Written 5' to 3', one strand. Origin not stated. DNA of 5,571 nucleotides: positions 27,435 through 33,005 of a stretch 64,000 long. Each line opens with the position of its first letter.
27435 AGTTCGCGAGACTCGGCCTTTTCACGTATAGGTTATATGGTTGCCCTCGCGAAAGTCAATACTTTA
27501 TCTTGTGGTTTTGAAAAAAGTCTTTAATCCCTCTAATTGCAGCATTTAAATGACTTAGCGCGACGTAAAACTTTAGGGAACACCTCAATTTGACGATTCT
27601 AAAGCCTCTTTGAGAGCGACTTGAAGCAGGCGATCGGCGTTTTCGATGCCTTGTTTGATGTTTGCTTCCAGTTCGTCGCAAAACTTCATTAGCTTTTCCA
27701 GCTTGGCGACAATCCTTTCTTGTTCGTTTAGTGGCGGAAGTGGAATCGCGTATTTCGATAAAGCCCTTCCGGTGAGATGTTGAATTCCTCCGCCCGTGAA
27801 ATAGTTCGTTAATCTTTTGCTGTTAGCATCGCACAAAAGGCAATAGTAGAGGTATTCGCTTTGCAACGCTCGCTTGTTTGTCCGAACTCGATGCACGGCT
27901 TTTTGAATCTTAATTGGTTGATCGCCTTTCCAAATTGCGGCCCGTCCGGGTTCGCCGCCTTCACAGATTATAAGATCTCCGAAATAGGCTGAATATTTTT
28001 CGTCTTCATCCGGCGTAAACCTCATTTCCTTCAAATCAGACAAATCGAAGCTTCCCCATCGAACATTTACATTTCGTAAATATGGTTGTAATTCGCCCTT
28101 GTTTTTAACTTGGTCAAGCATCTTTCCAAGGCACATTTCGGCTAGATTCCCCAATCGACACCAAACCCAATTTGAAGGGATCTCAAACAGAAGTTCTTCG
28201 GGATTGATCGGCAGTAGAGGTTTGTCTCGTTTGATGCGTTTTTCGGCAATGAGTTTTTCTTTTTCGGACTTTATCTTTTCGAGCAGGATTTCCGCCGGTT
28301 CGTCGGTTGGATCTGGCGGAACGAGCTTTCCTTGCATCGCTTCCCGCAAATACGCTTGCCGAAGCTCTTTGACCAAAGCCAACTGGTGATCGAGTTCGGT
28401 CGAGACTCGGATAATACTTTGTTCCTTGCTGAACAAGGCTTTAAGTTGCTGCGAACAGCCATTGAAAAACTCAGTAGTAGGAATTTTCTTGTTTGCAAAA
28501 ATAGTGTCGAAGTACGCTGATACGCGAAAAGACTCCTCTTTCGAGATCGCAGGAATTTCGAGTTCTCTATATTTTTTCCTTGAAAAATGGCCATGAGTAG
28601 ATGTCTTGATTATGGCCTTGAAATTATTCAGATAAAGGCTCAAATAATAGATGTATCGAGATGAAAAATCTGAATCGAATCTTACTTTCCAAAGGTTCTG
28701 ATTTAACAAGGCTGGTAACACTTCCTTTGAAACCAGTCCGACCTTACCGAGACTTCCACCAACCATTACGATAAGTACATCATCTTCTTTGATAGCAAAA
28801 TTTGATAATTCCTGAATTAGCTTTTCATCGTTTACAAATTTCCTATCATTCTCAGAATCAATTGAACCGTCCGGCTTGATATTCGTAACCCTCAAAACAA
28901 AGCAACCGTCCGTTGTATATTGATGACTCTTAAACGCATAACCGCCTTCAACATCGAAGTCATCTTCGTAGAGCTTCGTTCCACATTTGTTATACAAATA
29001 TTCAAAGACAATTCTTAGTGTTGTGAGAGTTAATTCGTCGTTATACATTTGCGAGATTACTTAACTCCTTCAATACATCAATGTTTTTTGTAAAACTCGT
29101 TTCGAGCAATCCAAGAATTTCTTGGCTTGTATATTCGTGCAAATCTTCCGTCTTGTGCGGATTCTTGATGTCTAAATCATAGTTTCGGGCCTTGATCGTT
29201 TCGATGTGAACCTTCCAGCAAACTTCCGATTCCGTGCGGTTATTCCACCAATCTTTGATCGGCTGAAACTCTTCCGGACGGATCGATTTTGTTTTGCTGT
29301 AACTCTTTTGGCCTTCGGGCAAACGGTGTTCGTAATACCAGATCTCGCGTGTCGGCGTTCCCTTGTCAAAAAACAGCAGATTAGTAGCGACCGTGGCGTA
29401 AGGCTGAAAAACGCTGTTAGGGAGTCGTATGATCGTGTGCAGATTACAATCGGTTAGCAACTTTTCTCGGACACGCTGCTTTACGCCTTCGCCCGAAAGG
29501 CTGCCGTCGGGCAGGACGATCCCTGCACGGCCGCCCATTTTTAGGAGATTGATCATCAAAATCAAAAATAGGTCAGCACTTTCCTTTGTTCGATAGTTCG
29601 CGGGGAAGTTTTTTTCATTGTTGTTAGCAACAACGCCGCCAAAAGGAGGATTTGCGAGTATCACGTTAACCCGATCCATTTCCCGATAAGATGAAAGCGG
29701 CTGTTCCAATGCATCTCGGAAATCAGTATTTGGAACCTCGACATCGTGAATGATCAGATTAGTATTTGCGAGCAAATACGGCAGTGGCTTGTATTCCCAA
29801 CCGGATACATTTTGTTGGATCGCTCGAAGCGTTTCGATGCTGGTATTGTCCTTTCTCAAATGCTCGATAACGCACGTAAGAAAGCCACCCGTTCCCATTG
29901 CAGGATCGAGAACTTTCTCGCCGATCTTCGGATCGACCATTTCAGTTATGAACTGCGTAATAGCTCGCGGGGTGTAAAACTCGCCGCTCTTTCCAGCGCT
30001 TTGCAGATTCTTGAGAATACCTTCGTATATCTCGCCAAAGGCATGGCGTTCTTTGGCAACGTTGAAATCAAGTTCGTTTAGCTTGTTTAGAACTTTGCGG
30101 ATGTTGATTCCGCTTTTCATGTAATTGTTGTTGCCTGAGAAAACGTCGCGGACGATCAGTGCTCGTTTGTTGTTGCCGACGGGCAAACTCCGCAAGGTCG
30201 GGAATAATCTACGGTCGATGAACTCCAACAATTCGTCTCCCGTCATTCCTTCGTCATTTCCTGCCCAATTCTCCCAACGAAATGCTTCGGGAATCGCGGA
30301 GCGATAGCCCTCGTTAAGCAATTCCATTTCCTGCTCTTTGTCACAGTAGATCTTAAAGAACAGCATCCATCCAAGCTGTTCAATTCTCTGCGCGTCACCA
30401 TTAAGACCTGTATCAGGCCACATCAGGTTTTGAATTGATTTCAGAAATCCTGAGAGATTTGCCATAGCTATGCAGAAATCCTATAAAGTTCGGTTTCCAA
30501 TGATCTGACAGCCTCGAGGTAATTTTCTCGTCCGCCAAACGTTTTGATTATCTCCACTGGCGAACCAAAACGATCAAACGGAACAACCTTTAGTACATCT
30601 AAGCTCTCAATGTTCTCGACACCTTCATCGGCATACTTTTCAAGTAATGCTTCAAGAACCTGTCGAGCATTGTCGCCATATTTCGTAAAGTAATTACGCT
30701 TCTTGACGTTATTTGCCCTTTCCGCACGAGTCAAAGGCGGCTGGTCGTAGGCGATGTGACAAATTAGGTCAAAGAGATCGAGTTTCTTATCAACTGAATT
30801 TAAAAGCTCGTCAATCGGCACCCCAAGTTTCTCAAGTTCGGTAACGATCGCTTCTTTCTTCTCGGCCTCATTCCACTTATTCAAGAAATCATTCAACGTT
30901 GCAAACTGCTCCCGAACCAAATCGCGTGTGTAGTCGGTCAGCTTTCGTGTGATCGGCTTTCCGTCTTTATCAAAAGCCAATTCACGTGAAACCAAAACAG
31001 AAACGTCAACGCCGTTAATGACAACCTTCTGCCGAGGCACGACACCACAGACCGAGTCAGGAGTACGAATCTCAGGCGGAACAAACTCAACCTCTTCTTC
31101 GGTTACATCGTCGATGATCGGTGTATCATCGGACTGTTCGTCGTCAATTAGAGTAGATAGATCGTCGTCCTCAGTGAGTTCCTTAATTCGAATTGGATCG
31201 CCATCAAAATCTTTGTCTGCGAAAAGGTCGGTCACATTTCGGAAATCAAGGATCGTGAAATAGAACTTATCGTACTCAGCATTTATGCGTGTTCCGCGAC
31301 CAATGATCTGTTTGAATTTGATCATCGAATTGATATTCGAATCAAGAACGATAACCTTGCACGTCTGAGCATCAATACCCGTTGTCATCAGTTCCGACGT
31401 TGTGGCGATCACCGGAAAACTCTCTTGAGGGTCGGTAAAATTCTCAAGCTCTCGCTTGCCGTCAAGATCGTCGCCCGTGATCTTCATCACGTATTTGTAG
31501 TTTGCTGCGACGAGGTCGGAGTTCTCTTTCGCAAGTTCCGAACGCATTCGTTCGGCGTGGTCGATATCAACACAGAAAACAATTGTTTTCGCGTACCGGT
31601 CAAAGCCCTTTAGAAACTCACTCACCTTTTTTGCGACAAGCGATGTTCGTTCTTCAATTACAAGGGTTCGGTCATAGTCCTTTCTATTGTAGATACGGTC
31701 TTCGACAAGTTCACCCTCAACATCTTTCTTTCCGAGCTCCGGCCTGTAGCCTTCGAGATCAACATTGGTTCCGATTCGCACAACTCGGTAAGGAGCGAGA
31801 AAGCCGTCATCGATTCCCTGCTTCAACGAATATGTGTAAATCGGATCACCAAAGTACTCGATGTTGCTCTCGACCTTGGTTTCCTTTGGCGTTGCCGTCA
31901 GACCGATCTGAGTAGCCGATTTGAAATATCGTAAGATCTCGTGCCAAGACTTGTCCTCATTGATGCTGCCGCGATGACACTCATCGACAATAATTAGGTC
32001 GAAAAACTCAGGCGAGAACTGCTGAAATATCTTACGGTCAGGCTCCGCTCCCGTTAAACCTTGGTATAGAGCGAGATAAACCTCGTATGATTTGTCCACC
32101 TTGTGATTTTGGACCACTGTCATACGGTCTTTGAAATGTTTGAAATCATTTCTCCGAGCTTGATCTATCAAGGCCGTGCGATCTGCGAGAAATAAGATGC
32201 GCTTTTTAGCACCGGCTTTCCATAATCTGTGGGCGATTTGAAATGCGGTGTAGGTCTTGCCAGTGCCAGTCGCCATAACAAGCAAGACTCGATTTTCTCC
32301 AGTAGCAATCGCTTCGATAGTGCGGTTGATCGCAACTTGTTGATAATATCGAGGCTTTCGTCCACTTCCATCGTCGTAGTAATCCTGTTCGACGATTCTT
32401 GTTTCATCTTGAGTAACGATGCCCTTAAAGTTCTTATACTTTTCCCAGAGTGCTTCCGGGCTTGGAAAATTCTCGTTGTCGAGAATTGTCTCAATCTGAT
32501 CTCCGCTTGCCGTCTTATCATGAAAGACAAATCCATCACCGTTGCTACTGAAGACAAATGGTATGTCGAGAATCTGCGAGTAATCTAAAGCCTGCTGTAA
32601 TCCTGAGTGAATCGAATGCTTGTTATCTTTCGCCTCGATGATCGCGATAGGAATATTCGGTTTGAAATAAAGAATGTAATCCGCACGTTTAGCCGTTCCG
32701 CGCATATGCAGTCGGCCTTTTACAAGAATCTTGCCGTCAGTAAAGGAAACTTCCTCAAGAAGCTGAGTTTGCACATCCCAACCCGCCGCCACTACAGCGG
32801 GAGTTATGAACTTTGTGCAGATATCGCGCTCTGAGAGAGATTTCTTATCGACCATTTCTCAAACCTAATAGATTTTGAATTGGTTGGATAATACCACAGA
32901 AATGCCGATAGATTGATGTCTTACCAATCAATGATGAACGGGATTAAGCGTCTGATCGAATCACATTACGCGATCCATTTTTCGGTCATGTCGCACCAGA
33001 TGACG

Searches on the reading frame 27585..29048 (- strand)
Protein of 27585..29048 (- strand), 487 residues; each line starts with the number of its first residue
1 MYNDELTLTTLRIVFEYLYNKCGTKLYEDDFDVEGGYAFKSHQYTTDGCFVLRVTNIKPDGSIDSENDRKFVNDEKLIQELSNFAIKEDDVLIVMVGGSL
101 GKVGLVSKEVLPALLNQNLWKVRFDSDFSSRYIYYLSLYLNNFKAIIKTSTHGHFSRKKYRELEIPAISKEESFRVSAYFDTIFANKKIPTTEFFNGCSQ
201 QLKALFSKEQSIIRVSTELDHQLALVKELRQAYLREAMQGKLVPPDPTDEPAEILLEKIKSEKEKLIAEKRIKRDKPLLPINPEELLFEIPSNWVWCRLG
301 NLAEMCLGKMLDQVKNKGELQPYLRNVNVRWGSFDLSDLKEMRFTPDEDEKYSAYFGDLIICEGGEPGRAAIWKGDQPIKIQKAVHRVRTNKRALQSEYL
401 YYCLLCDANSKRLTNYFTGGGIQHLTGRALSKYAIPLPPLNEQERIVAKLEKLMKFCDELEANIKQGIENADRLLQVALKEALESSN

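Call 7: search_protein_families(library=pfam, proteins=[window:27585-29048:-], max_evalue=0.01)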
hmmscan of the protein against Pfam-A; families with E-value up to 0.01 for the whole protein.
window:27585-29048:- (487 aa): 1 family
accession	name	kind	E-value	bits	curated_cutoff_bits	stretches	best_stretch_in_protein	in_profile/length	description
PF01420.25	Methylase_S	-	1.8e-26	93.8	22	2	291-470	1-168/168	Type I restriction modification DNA specificity domain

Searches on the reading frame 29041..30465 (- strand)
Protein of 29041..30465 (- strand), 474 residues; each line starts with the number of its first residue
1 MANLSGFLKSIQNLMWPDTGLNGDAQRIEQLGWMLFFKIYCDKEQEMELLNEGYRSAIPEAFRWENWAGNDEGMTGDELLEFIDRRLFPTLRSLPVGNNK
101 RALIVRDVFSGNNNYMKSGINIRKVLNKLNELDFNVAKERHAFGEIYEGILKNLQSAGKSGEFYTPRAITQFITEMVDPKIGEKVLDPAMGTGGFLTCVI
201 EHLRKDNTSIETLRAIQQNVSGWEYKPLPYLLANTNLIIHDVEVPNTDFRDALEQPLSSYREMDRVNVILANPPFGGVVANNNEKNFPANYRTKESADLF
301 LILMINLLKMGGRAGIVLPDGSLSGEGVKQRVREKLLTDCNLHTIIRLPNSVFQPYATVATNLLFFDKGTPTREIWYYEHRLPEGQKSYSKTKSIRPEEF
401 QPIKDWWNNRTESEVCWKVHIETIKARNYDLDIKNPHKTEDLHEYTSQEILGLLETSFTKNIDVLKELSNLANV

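Call 7: search_protein_families(library=pfam, proteins=[window:29041-30465:-], max_evalue=0.01)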
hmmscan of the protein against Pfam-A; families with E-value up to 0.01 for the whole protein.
window:29041-30465:- (474 aa): 4 families
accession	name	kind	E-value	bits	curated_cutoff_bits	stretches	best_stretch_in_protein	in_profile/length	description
PF02384.22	N6_Mtase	-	6.8e-71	239.6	20.4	1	139-443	2-309/311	N-6 DNA Methylase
PF12161.14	HsdM_N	-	7.1e-10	40.1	24.5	1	5-128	2-134/135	HsdM N-terminal domain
PF07669.17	Eco57I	-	9.1e-08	32.8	25.3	1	248-353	69-171/171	Eco57I restriction-modification methylase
PF20473.4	MmeI_Mtase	-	0.00027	20.6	27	1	184-244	22-89/259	MmeI, DNA-methyltransferase domain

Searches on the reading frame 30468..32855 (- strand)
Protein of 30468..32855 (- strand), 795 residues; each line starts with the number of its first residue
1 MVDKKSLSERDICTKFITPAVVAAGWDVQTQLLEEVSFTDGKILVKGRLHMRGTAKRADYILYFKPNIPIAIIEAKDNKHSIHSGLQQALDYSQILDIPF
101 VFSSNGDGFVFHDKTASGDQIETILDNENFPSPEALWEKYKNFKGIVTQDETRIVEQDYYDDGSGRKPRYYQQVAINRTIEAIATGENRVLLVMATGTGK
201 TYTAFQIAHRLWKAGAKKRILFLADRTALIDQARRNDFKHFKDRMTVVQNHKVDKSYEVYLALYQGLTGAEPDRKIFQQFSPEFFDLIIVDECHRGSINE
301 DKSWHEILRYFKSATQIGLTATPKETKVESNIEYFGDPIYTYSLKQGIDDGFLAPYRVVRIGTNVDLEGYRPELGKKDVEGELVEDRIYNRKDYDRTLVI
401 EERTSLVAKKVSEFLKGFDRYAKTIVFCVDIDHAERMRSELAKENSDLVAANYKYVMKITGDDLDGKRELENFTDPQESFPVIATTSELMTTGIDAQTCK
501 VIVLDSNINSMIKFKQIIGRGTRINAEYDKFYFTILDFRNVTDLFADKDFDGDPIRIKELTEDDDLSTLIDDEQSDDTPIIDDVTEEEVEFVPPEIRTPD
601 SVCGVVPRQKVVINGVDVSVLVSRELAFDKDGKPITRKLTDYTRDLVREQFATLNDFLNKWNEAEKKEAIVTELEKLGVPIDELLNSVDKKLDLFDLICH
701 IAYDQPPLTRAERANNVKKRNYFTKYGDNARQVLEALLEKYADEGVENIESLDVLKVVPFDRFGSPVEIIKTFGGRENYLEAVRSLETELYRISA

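Call 7: search_protein_families(library=pfam, proteins=[window:30468-32855:-], max_evalue=0.01)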
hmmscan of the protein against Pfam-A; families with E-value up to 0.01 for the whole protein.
window:30468-32855:- (795 aa): 8 families
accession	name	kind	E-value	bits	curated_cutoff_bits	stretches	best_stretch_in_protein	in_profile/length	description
PF04851.21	ResIII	-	2.6e-46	158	22.5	1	167-324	3-163/164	Type III restriction enzyme, res subunit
PF08463.15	EcoEI_R_C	-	5.9e-38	131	24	1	638-791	2-163/163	EcoEI R protein C-terminal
PF18766.7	SWI2_SNF2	-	3.7e-21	76.2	26.7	1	171-355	1-187/221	SWI2/SNF2 ATPase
PF00270.35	DEAD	-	3.3e-13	50.1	26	1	178-327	6-163/167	DEAD/DEAH box helicase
PF04313.20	HSDR_N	-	7.5e-12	46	25.1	1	53-118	123-196/198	Type I restriction enzyme R protein N terminus (HSDR_N)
PF13588.12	HSDR_N_2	-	4.4e-08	33.6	25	1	31-124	12-106/110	Type I restriction enzyme R protein N terminus (HSDR_N)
PF00271.37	Helicase_C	-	6.3e-05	23.6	23.5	1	419-525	13-110/110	Helicase conserved C-terminal domain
PF00176.29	SNF2-rel_dom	-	0.0019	17.8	24.9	1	242-328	89-168/290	SNF2-related domain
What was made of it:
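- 27089..32855 (-): Inserted low-GC defence island: DUF2188, then hsdS, hsdM and hsdR of a type I R-M system. It is not part of the element but defines its distal neighbour in this genome. Pfam (call 7).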
